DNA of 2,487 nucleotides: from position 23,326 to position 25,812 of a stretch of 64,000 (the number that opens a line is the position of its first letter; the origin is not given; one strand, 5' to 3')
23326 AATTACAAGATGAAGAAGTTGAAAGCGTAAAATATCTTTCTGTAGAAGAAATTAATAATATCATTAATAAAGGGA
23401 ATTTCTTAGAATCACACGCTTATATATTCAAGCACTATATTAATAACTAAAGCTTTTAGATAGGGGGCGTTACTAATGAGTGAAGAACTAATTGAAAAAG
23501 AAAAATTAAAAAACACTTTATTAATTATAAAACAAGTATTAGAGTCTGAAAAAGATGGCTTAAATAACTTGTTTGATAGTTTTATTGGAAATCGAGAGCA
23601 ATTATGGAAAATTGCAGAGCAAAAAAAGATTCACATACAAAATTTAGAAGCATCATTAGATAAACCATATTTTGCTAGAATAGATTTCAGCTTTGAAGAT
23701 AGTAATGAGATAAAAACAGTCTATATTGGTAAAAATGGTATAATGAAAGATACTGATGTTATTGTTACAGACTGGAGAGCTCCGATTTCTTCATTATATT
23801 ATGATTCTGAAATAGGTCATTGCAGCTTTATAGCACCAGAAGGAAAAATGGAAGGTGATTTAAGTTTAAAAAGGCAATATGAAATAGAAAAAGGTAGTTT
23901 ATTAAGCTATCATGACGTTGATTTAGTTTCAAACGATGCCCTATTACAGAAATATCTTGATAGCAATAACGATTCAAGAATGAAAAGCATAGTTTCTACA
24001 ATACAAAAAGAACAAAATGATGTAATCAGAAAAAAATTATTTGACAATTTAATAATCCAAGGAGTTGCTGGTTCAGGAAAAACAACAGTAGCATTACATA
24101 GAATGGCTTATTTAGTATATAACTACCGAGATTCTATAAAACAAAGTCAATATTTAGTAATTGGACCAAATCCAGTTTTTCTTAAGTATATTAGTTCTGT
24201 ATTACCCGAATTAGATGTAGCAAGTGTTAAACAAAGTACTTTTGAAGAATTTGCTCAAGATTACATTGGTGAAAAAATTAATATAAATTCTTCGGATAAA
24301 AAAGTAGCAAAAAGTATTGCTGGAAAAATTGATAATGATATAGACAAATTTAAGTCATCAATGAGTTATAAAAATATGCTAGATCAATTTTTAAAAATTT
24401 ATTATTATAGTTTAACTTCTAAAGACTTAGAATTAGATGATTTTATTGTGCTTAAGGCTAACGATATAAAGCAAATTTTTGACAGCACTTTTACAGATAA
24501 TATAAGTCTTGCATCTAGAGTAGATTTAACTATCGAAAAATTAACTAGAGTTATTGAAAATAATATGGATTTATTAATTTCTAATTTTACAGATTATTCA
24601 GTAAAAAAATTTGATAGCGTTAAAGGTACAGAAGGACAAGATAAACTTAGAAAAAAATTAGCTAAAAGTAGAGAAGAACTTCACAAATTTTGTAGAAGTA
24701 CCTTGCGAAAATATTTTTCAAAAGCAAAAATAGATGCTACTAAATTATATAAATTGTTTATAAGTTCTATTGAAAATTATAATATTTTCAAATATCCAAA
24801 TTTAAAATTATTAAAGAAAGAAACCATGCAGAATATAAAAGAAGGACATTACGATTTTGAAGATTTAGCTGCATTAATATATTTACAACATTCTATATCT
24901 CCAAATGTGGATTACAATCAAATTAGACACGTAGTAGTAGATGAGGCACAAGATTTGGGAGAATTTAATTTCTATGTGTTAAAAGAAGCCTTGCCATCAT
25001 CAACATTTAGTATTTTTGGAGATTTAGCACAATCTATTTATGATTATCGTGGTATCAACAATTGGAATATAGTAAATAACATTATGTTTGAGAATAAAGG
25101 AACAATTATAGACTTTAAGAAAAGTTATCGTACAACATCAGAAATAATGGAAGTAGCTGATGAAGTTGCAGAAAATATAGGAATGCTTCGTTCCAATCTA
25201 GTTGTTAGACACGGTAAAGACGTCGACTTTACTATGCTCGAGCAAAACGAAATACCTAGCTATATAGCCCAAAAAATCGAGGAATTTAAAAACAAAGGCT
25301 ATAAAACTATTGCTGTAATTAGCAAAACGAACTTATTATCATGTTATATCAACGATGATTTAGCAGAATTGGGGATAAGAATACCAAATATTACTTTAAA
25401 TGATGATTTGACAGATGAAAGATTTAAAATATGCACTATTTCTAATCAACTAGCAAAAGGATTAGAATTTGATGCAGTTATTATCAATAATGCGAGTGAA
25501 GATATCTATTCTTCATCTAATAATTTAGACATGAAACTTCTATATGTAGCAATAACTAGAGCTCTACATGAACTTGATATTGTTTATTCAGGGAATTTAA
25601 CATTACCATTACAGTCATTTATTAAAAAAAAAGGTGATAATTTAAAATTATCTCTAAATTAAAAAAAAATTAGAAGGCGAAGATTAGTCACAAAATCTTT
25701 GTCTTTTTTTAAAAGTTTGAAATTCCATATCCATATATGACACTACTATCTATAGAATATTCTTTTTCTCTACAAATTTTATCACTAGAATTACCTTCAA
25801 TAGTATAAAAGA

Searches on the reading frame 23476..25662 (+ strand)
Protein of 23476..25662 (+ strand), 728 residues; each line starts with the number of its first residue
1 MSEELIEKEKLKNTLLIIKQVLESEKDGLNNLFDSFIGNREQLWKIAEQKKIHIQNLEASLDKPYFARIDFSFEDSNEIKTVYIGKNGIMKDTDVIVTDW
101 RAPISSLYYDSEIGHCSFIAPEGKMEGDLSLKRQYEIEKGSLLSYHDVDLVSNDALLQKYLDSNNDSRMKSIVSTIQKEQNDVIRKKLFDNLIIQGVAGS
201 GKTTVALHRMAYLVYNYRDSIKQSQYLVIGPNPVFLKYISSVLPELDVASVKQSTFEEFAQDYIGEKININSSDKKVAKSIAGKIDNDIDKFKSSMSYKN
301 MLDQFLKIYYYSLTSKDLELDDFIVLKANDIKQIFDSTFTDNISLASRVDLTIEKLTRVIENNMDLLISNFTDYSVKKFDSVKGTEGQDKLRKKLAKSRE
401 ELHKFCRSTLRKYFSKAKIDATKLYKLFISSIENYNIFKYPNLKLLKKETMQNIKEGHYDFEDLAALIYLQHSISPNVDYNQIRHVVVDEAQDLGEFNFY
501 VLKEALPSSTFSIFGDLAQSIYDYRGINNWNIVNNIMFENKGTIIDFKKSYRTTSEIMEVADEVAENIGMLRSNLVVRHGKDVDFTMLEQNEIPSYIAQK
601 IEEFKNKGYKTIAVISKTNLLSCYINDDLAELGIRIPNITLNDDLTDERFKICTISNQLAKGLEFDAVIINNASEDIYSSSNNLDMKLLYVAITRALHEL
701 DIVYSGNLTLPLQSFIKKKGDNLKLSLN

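Call 5: search_protein_families(library=pfam, proteins=[window:23476-25662:+], max_evalue=0.01)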
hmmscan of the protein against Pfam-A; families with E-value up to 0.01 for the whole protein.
window:23476-25662:+ (728 aa): 7 families
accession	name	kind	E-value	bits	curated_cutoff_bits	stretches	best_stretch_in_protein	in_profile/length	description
PF00580.27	UvrD-helicase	-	8.5e-14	52.3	23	1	178-534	3-265/271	UvrD/REP helicase N-terminal domain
PF13361.12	UvrD_C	-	4.7e-12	46.4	25.6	2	647-705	284-348/350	UvrD-like helicase C-terminal domain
PF13245.12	AAA_19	-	2e-07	31.7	25.1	1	191-523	13-132/134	AAA domain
PF13538.12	UvrD_C_2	-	2.7e-07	30.8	27.4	1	655-700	5-49/52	UvrD-like helicase C-terminal domain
PF01443.25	Viral_helicase1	-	1.5e-06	28.6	21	0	609-702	159-226/228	Viral superfamily 1 RNA helicase core domain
PF00270.35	DEAD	-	0.00016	21.9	26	0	180-231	4-53/167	DEAD/DEAH box helicase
PF09848.15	SLFN-g3_helicase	-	0.00031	20.6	24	0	192-230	4-40/354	Schlafen group 3, DNA/RNA helicase domain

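Call 6: search_protein_families(library=ncbifam, proteins=[window:23476-25662:+], max_evalue=0.01)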
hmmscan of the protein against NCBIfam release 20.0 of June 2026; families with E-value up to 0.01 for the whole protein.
window:23476-25662:+ (728 aa): 13 families
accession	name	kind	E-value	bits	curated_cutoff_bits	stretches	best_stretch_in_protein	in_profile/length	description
NF041464.1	HelD_BACSU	equivalog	2e-127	426.2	419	1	37-713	75-772/779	RNA polymerase recycling motor HelD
NF041258.1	motor_HelR_2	exception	5.4e-51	173.6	1100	3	74-261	70-256/713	RNA polymerase recycling motor ATPase HelR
NF041465.1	HelD_MYCSM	equivalog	9.5e-44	149.6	1051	2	75-252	76-252/719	RNA polymerase recycling motor HelD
NF041254.1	motor_HelR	exception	1.4e-41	142.6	750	2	45-279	53-288/706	RNA polymerase recycling motor ATPase HelR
NF008743.0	PRK11773.1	equivalog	1.7e-18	66.4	965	2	480-630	211-368/720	DNA helicase II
TIGR01073.1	pcrA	equivalog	5.5e-18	64.7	911.2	1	457-634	181-369/725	DNA helicase PcrA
TIGR01075.1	uvrD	equivalog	3.2e-17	62.1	1144.45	1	455-631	178-364/715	DNA helicase II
TIGR01074.1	rep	equivalog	4.8e-14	51.6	951.45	1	457-583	178-311/668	DNA helicase Rep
NF008276.0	PRK11054.1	equivalog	1.5e-08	33.7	543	1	480-615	428-566/684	DNA helicase IV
NF008172.0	PRK10919.1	equivalog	7.5e-08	31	1168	1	460-577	182-304/673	DNA helicase Rep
TIGR02784.1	addA_alphas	equivalog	4.3e-05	22.1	860.75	1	450-569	352-497/1138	double-strand break repair helicase AddA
NF004067.0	PRK05580.1-4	equivalog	0.0048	15.3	763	1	162-217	194-250/737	primosomal protein N'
NF004066.1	PRK05580.1-3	equivalog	0.0085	14.4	813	0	155-220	235-302/788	primosomal protein N'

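Call 36: search_protein_families(library=padloc, proteins=[window:23476-25662:+], max_evalue=0.001)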
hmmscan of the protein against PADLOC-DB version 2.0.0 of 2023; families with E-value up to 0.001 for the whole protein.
window:23476-25662:+ (728 aa): 18 families
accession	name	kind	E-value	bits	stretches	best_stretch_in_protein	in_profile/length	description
PDLC00132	GajB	-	2.6e-17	60.7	1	402-610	138-343/625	UrvD helicase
PDLC01087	C3a187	-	1.1e-16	58.8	1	474-701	315-540/559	NERD+UvrD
PDLC00129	GajB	-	2.5e-16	57.4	1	441-621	180-360/594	UrvD helicase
PDLC00106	GajB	-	2e-14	51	1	484-567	207-290/577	UrvD helicase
PDLC00104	GajB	-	2.4e-13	47.7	1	484-634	167-320/574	UrvD helicase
PDLC00117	GajB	-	6.4e-13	46.1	2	483-635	219-376/604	UrvD helicase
PDLC00121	GajB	-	4.2e-11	40.1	1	465-569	186-287/565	UrvD helicase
PDLC04173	GajB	-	5.3e-11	40.1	1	659-706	425-464/471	-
PDLC00122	GajB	-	4e-10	37.2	2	597-704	364-472/502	UrvD helicase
PDLC00142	GajB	-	1.1e-08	31.9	1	485-617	218-345/583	UrvD helicase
PDLC00148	GajB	-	1.3e-07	28.9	0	484-567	151-244/369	UrvD helicase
PDLC00141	GajB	-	3.4e-07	27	1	466-533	149-217/572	UrvD helicase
PDLC00140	GajB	-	1.6e-06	25.6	0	485-573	145-244/365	UrvD helicase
PDLC00130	GajB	-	8.6e-06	22.3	0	482-528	205-253/589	UrvD helicase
PDLC00108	GajB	-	8.1e-05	19.7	0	456-563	29-140/445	UrvD helicase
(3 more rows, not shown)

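Call 50: search_solved_structures(query=window:23476-25662:+, max_evalue=0.00001, show_alignments=1)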
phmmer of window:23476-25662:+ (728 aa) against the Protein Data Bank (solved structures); distinct sequences matched with E-value up to 0.00001: 13.
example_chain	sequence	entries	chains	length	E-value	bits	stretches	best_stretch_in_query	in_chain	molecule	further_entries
6wvk_H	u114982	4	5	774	8.8e-83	282.3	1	48-708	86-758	DNA helicase IV | DNA helicase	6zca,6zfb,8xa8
6yxu_H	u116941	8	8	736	4.8e-34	121.3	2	76-252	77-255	RNA polymerase-associated transcription factor HelD | Helicase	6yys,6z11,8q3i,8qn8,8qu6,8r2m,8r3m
6vsx_A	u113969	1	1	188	3.4e-13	52.4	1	594-708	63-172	DNA helicase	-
1pjr_A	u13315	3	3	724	6.3e-13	51.5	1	449-631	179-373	PCRA | ATP-DEPENDENT HELICASE PCRA | HELICASE PCRA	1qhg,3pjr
2pjr_A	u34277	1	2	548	3.6e-12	49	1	449-631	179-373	PROTEIN (HELICASE PCRA)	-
3lfu_A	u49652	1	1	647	6.4e-09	38.3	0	482-608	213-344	DNA helicase II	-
2is1_A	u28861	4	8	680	7.9e-09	38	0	482-582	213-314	DNA helicase II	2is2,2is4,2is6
1qhh_B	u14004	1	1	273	1.5e-08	37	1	450-631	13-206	PROTEIN (PCRA (SUBUNIT))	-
3dmn_A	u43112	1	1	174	1.1e-07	34.2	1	609-711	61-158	Putative DNA helicase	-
9dci_A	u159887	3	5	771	2e-07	33.3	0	460-634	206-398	ATP-dependent DNA helicase UvrD1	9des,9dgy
1uaa_A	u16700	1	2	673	1.1e-06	30.9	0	460-592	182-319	PROTEIN (ATP-DEPENDENT DNA HELICASE REP.)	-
4c2u_A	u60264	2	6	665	6.6e-06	28.3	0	480-633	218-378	DNA HELICASE II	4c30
4c2t_A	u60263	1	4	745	9.9e-06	27.7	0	480-633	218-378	DNA HELICASE II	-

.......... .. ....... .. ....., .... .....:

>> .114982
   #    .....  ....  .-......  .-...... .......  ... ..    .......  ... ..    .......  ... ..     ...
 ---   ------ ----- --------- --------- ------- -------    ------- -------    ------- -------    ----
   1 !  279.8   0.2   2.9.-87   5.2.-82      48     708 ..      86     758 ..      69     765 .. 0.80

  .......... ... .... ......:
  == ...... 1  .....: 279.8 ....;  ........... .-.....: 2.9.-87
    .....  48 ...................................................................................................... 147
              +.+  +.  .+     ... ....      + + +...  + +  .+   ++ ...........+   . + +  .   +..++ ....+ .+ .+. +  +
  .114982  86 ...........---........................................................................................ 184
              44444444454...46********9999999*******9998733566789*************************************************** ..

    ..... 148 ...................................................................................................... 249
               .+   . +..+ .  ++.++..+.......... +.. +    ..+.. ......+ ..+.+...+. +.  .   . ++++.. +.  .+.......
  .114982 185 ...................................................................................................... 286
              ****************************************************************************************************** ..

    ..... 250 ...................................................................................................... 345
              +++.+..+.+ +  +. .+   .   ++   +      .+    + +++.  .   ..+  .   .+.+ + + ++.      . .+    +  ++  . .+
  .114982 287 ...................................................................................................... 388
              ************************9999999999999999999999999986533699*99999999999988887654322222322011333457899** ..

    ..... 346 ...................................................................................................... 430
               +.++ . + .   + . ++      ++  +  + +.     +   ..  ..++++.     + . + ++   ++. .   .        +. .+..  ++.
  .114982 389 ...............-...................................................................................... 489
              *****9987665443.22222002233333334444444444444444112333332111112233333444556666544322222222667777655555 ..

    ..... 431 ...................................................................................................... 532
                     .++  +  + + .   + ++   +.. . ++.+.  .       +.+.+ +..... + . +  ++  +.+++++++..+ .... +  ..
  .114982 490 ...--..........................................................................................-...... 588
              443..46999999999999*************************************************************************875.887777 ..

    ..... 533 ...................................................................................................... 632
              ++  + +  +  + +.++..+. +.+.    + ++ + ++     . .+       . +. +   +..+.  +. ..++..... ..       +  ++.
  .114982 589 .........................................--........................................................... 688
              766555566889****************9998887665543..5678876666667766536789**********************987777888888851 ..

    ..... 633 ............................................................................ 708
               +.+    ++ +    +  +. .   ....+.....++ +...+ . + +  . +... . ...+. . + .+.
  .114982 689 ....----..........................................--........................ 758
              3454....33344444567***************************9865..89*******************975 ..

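Call 66: find_related_loci(query=A4, collection=metagenome_contigs, flank=10000)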
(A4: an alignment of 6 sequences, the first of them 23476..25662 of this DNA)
Query A4 (728 aa) in metagenome_contigs; peptide patterns used: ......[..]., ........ (x = any residue, [..] = any of these).
590 stretches matched a pattern; 511 encode a relative of the query (tblastn E <= 1e-3); the best 80 are kept; 80 distinct loci.
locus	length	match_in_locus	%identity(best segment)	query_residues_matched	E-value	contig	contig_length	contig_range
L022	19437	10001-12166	66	7-727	0e+0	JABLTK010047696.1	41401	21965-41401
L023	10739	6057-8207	67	7-721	0e+0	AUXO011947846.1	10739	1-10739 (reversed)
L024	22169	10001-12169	65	7-727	0e+0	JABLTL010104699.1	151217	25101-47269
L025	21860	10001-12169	65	7-727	0e+0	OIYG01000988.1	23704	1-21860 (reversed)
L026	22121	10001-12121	66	14-718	0e+0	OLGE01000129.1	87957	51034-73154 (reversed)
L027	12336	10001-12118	67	14-718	0e+0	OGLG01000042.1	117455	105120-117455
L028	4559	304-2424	66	14-718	0e+0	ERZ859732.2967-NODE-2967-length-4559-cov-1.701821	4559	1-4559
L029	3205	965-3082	67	14-718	0e+0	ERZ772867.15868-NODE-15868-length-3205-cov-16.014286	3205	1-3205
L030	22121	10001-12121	66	14-718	0e+0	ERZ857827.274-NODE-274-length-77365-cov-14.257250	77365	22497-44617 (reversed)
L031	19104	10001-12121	66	14-718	0e+0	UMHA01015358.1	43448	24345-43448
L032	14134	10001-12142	65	7-718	0e+0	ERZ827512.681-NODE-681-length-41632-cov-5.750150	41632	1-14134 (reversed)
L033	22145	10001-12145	65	7-720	0e+0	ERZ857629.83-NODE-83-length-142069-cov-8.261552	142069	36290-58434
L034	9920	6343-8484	65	7-720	0e+0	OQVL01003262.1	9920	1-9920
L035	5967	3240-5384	64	6-718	0e+0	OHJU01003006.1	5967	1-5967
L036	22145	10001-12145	64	6-718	0e+0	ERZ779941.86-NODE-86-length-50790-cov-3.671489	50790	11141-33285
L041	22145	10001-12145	64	6-718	0e+0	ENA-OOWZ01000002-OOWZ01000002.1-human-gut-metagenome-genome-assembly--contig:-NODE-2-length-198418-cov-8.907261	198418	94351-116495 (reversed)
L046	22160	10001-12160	64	5-722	0e+0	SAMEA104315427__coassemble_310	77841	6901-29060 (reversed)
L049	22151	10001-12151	62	1-713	0e+0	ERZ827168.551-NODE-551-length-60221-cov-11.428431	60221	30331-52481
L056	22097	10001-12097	52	1-707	0e+0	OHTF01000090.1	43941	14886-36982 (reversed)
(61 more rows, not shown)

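Call 72: search_protein_families(library=pfam, proteins=[L027:161-1648:+, L027:2077-2574:+, L027:2550-3227:+, L027:3224-4123:+, L027:4098-5138:+, L027:5120-6259:+, L027:6285-6809:+, L027:6793-7791:+, L027:7794-9242:+, L027:9242-9802:+], max_evalue=0.001)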
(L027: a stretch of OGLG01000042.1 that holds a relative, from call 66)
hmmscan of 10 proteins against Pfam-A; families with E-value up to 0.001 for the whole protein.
L027:161-1648:+ (495 aa): 4 families
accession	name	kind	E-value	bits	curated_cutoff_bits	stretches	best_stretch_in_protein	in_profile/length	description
PF13361.12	UvrD_C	-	5.3e-20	72.6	25.6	2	394-471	285-348/350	UvrD-like helicase C-terminal domain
PF00580.27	UvrD-helicase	-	2.4e-14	54.1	23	1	119-281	135-267/271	UvrD/REP helicase N-terminal domain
PF13538.12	UvrD_C_2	-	8.3e-08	32.4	27.4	0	448-469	31-52/52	UvrD-like helicase C-terminal domain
PF13245.12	AAA_19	-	1.5e-06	28.8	25.1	1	219-269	84-133/134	AAA domain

L027:2077-2574:+ (165 aa): 0 families

L027:2550-3227:+ (225 aa): 1 family
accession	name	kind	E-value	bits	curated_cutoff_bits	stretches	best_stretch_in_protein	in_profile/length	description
PF02348.25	CTP_transf_3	-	3.4e-19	69.9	22.6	1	9-136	2-131/217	Cytidylyltransferase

L027:3224-4123:+ (299 aa): 1 family
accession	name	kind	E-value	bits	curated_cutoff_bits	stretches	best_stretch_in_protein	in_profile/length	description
PF01522.26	Polysacc_deac_1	-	1.6e-18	67.3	23.1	2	183-260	48-123/124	Polysaccharide deacetylase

L027:4098-5138:+ (346 aa): 2 families
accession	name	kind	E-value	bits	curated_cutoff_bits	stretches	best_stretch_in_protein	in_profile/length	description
PF03102.20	NeuB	-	2.3e-71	240.5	22.1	1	38-271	1-238/241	NeuB family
PF08666.17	SAF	-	3.2e-14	53.7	21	1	290-346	4-63/63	SAF domain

L027:5120-6259:+ (379 aa): 1 family
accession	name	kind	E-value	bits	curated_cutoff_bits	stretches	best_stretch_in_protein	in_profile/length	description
PF02350.25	Epimerase_2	-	6.3e-74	249.3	30.6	1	28-362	2-347/347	UDP-N-acetylglucosamine 2-epimerase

L027:6285-6809:+ (174 aa): 0 families

L027:6793-7791:+ (332 aa): 2 families
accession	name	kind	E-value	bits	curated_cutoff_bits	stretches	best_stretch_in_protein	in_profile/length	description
PF04055.27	Radical_SAM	-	8.9e-19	68.7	29.5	1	30-158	1-134/166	Radical SAM superfamily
PF13186.11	SPASM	-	4.2e-08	33.8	21.5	1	234-299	1-66/67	Iron-sulfur cluster-binding domain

L027:7794-9242:+ (482 aa): 0 families

L027:9242-9802:+ (186 aa): 1 family
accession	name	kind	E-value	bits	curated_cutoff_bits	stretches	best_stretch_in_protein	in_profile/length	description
PF00293.34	NUDIX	-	7.3e-14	52.4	21.1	1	29-136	3-116/134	NUDIX domain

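Call 73: search_protein_families(library=pfam, proteins=[L024:2527-3297:+, L024:3558-4046:+, L024:4027-4572:+, L024:4529-5428:+, L024:5422-6105:+, L024:6134-6646:+, L024:6643-7668:+, L024:7698-8243:+, L024:8233-9696:+, L024:12221-12691:-], max_evalue=0.001)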
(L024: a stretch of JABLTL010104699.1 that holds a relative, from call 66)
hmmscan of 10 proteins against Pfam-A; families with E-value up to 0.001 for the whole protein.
L024:2527-3297:+ (256 aa): 1 family
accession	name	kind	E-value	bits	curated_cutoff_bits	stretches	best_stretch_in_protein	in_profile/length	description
PF13730.12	HTH_36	-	1.5e-08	34.8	25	1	27-77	2-55/55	Helix-turn-helix domain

L024:3558-4046:+ (162 aa): 3 families
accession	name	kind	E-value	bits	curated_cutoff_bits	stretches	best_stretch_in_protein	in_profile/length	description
PF08282.18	Hydrolase_3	-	3.9e-12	46.9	20.9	1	76-144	184-252/255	haloacid dehalogenase-like hydrolase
PF00702.32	Hydrolase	-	6e-12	46.8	26.4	1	39-115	106-191/191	haloacid dehalogenase-like hydrolase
PF13419.12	HAD_2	-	4.9e-09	37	23.8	1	39-116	87-173/178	Haloacid dehalogenase-like hydrolase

L024:4027-4572:+ (181 aa): 0 families

L024:4529-5428:+ (299 aa): 1 family
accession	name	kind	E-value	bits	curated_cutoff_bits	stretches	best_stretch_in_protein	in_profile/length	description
PF03102.20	NeuB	-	3.6e-63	213.7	22.1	1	37-283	1-240/241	NeuB family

L024:5422-6105:+ (227 aa): 2 families
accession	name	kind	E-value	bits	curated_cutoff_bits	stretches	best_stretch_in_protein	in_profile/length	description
PF02348.25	CTP_transf_3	-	3.6e-29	102.6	22.6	1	7-213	1-196/217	Cytidylyltransferase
PF01128.25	IspD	-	0.00066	19.9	27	1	8-133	3-124/221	2-C-methyl-D-erythritol 4-phosphate cytidylyltransferase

L024:6134-6646:+ (170 aa): 0 families

L024:6643-7668:+ (341 aa): 2 families
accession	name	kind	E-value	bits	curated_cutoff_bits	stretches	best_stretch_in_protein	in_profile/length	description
PF04055.27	Radical_SAM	-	1.9e-21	77.4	29.5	1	30-163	1-139/166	Radical SAM superfamily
PF13186.11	SPASM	-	3e-08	34.2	21.5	1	237-302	1-66/67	Iron-sulfur cluster-binding domain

L024:7698-8243:+ (181 aa): 1 family
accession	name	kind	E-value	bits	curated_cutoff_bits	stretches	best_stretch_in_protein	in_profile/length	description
PF00293.34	NUDIX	-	1.1e-17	64.8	21.1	1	28-138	2-118/134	NUDIX domain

L024:8233-9696:+ (487 aa): 0 families

L024:12221-12691:- (156 aa): 9 families
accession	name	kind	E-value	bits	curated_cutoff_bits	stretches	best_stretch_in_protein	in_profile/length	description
PF01381.28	HTH_3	-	8.2e-27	93.4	23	2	21-75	1-55/55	Helix-turn-helix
PF12844.13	HTH_19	-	9e-24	83.6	30.2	2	96-155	1-60/64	Helix-turn-helix domain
PF15731.11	MqsA_antitoxin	-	8.2e-11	42.6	30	2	81-135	57-110/131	Antitoxin component of bacterial toxin-antitoxin system, MqsA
PF13560.12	HTH_31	-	2.6e-09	37.7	27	0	96-139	3-47/64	Helix-turn-helix domain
PF20432.4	Xre-like-HTH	-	2.5e-06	28.1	25.8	0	22-46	16-40/63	Antitoxin Xre-like helix-turn-helix domain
PF13443.12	HTH_26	-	8.6e-06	26.4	22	0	20-76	1-58/63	Cro/C1-type HTH DNA-binding domain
PF13744.12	HTH_37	-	8.8e-06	25.9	27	0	8-53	12-55/80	Helix-turn-helix domain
PF13022.12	HTH_Tnp_1_2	-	0.00011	22.7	27.9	0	24-55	20-52/122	Helix-turn-helix of insertion element transposase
PF08965.17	Aca2_YdiL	-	0.00031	21.3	23.8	0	20-57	5-44/118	Aca2/YdiL-like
